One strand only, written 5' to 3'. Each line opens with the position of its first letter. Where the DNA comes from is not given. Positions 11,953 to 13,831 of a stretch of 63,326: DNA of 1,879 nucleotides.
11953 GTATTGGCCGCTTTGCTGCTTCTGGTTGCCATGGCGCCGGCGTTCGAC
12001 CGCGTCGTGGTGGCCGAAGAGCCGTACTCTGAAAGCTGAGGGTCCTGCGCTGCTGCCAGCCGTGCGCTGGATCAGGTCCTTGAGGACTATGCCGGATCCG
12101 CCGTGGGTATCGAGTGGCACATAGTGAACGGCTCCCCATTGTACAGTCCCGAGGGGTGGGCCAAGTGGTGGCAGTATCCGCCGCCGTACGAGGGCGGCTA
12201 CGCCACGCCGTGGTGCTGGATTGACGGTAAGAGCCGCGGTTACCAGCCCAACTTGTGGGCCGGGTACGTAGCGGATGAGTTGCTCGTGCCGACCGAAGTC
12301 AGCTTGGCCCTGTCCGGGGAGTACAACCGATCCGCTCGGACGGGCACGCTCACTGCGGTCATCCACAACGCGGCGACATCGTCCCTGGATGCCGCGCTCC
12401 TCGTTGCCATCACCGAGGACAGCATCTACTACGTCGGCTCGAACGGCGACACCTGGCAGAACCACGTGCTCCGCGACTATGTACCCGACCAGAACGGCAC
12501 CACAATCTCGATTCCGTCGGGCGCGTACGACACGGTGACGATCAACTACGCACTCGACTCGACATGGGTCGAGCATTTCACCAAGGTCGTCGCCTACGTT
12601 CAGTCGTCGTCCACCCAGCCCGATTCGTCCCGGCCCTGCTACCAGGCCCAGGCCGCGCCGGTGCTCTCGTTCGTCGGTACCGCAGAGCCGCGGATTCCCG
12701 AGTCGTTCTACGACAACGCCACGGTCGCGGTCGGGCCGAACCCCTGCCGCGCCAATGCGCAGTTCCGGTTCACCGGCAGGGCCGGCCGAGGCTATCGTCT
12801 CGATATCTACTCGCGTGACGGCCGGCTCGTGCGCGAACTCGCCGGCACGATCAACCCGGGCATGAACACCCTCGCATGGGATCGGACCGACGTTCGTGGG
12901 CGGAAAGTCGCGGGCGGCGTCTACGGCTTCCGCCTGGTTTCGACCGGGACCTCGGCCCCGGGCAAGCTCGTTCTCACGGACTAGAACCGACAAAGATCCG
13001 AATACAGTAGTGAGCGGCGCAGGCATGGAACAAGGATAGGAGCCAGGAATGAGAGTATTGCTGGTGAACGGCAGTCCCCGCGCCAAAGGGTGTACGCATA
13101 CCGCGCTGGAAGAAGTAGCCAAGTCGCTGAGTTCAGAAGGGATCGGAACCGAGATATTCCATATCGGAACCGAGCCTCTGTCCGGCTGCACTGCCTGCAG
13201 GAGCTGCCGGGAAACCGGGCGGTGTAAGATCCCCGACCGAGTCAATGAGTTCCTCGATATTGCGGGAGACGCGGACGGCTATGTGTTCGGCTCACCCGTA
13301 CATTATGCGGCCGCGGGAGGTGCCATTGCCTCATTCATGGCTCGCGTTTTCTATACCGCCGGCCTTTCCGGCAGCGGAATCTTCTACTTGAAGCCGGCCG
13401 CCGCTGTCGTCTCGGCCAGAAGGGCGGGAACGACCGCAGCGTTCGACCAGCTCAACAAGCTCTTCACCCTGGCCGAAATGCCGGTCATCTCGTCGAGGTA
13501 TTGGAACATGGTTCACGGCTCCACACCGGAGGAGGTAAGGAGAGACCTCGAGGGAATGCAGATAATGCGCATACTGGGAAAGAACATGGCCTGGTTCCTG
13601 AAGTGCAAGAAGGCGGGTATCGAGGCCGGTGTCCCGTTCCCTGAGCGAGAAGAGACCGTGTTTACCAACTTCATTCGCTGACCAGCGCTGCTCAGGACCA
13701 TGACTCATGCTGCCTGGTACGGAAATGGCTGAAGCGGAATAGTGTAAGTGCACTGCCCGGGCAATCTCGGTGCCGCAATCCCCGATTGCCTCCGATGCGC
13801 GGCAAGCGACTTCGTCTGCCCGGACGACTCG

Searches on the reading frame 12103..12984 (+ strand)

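Call 15: search_protein_families(library=pfam, proteins=[window:12103-12984:+], max_evalue=0.01)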
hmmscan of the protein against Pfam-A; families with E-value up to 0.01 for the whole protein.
window:12103-12984:+ (293 aa): 2 families
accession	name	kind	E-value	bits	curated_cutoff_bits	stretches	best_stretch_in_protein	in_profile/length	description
PF11551.14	Omp28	-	4.2e-13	49.9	34.9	1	48-187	28-167/171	Outer membrane protein Omp28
PF13860.13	FlgD_ig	-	1e-05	25.8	27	1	227-282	22-77/79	FlgD Ig-like domain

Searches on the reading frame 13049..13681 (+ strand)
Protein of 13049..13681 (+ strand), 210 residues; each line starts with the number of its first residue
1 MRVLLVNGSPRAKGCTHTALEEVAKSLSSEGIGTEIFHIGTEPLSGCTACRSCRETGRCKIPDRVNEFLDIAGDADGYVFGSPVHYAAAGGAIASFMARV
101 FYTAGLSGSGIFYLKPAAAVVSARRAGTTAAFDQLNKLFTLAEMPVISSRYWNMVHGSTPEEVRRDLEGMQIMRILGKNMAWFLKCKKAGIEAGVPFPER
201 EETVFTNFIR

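Call 50: search_protein_families(library=pfam, proteins=[window:13049-13681:+], max_evalue=0.01)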
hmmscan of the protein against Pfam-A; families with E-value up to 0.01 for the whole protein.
window:13049-13681:+ (210 aa): 1 family
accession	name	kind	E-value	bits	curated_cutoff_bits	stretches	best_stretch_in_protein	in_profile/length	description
PF03358.20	FMN_red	-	2.2e-26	92.7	24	1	1-156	1-149/152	NADPH-dependent FMN reductase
